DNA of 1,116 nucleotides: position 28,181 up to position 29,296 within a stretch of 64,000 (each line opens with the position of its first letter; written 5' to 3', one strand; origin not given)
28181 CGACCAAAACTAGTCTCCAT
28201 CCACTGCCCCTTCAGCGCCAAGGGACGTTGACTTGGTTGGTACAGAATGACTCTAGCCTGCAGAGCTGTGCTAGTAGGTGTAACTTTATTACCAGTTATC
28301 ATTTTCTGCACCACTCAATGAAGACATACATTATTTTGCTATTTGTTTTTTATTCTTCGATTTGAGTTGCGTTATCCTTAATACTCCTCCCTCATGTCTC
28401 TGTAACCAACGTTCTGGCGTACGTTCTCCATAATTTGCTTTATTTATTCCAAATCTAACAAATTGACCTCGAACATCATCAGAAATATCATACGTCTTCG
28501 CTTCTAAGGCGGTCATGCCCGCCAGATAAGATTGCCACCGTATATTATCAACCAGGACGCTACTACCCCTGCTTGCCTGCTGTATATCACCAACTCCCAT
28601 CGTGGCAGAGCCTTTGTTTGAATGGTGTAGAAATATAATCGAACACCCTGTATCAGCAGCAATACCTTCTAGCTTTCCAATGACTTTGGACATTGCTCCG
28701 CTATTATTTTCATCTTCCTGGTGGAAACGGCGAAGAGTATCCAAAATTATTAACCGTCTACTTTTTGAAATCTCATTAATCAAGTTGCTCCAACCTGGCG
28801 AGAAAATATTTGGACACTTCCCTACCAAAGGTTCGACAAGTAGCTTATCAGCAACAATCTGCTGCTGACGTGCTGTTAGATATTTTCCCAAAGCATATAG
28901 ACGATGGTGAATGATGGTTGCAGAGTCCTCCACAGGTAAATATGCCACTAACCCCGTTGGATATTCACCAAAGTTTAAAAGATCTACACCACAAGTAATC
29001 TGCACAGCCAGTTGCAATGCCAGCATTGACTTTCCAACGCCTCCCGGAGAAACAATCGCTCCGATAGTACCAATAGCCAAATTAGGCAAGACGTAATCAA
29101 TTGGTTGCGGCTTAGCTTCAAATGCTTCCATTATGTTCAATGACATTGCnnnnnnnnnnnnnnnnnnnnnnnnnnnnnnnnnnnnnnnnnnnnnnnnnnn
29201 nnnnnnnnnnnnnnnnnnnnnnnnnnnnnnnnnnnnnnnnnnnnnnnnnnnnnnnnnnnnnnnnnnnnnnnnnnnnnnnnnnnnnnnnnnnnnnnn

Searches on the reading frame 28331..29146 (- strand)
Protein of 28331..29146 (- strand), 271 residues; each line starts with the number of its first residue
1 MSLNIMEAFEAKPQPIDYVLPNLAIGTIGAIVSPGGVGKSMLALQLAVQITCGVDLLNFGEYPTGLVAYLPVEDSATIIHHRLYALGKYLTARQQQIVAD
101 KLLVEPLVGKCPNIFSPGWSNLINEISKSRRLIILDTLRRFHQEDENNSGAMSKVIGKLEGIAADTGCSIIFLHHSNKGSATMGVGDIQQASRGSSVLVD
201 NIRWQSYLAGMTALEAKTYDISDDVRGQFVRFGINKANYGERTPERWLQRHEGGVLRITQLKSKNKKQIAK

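Call 7: search_protein_families(proteins=[window:28331-29146:-], library=ncbifam, max_evalue=0.01)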
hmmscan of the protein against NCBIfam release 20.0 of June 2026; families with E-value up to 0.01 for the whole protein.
window:28331-29146:- (271 aa): 0 families

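Call 11: profile_search(protein=window:28331-29146:-)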
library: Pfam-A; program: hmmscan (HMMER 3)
A. the first sequence (271 residues): domains with independent E <= 10: 1; with E <= 0.001: 1
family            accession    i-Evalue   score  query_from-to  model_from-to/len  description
AAA_25            PF13481.12    1.2e-28   100.5       7-180        13-194/195  AAA domain

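Call 41: search_solved_structures(query=window:28331-29146:-, max_evalue=0.01)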
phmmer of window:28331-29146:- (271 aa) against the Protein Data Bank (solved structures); distinct sequences matched with E-value up to 0.01: 1.
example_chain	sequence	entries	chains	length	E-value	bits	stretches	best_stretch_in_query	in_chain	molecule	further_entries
1g8y_A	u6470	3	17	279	4.3e-110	370.4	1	3-266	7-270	REGULATORY PROTEIN REPA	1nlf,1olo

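Call 43: search_dna_similar(query=window:28331-29146:-, collection=plasmids, mode=protein, max_rows=40, rows=spread)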
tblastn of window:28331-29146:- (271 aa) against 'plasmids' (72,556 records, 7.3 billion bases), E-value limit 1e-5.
Records with a match: 817; places in all: 833; records where one place covers at least 80% of the query: 789.
Best place of each record, by identity: 60-80% 668; <60% 149.
By first word of the organism name: Escherichia 348; Klebsiella 164; Salmonella 141; Aeromonas 34; Enterobacter 18; Pseudomonas 13; Citrobacter 12; Providencia 9; Acinetobacter 8; uncultured 7; and 30 more.
By predicted mobility (MOB-suite, as given by PLSDB): conjugative 387; mobilizable 302; non-mobilizable 128.
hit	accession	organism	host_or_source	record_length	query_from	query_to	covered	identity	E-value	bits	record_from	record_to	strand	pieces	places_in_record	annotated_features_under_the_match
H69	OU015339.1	Salmonella enterica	Homo sapiens,feces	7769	3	268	98%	61.7%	4e-111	358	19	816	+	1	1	none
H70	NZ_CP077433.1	Klebsiella aerogenes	porcine,intestinal contents,intestinal ...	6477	3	268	98%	61.3%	2e-110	357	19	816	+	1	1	helicase RepA family protein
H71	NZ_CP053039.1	Klebsiella pneumoniae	Homo sapiens,blood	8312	3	268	98%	61.3%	2e-110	357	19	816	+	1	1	helicase RepA family protein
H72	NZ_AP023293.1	Salmonella enterica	Bos taurus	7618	3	268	98%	61.3%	2e-110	356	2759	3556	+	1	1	helicase RepA family protein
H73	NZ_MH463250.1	Pseudomonas aeruginosa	Artificial hip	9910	3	268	98%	61.3%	2e-110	356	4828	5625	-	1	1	helicase RepA family protein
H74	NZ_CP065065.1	Salmonella enterica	Homo sapiens,cell culture,blood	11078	3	268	98%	61.3%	2e-110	356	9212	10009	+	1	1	helicase RepA family protein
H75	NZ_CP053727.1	Escherichia coli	pig,cell culture,slaughterhouse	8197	3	268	98%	61.3%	3e-109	353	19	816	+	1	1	helicase RepA family protein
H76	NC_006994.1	Pasteurella multocida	lung of a calf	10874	3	268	98%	60.5%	2e-108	351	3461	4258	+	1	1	helicase RepA family protein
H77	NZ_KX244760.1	Klebsiella pneumoniae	Homo sapiens,TRACHEA,pus swab (trachea)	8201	3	268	98%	59.4%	6e-106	343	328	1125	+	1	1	helicase RepA family protein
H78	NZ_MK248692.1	Klebsiella pneumoniae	Homo sapiens,urine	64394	37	268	86%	60.3%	9e-92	303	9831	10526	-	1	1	none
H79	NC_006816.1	Salmonella enterica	-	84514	37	268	86%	60.3%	9e-92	303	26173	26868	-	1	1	none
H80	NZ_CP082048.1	Escherichia coli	Homo sapiens,CSF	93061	37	268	86%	60.3%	9e-92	303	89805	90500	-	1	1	none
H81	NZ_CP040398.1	Escherichia coli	Homo sapiens,blood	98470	37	268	86%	60.3%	9e-92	303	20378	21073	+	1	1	none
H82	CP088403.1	Escherichia coli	Homo sapiens,blood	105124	37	268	86%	60.3%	9e-92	303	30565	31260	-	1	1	none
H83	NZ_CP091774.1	Escherichia coli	Equus ferus caballus ...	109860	37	268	86%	60.3%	9e-92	303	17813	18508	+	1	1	none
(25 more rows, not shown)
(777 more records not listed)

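Call 102: search_protein_families(proteins=[window:28331-29146:-], library=phrogs, max_evalue=0.001)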
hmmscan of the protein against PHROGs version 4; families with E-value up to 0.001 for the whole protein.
window:28331-29146:- (271 aa): 12 families
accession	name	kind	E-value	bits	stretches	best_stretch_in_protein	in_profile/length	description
phrog_906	-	DNA, RNA and nucleotide metabolism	4.7e-23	82.9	1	19-246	520-733/872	DNA polymerase/primase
phrog_25693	-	unknown function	1.7e-19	70.7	1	26-250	50-279/405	-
phrog_3123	-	unknown function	6.6e-17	62.3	1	14-198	328-526/583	-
phrog_2597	-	DNA, RNA and nucleotide metabolism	5.6e-14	52.6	1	31-199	372-535/747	DNA primase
phrog_2850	-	unknown function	1.8e-11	44.6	1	12-198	143-321/465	-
phrog_6012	-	DNA, RNA and nucleotide metabolism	1.6e-10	41.8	1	24-182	146-299/447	DNA helicase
phrog_6357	-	unknown function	2.8e-10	41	1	17-191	21-180/321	-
phrog_239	-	DNA, RNA and nucleotide metabolism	1.4e-08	35.1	1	26-196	358-541/801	DNA primase/helicase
phrog_243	-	DNA, RNA and nucleotide metabolism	6.5e-06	26.3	0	124-179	137-194/273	DnaB-like replicative helicase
phrog_13004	-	unknown function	3e-05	24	1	13-198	119-310/363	-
phrog_3228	-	DNA, RNA and nucleotide metabolism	3.2e-05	23.4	1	143-201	495-547/766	replicative helicase-primase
phrog_19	-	DNA, RNA and nucleotide metabolism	0.00075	19.5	0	17-179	343-508/621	DnaB-like replicative helicase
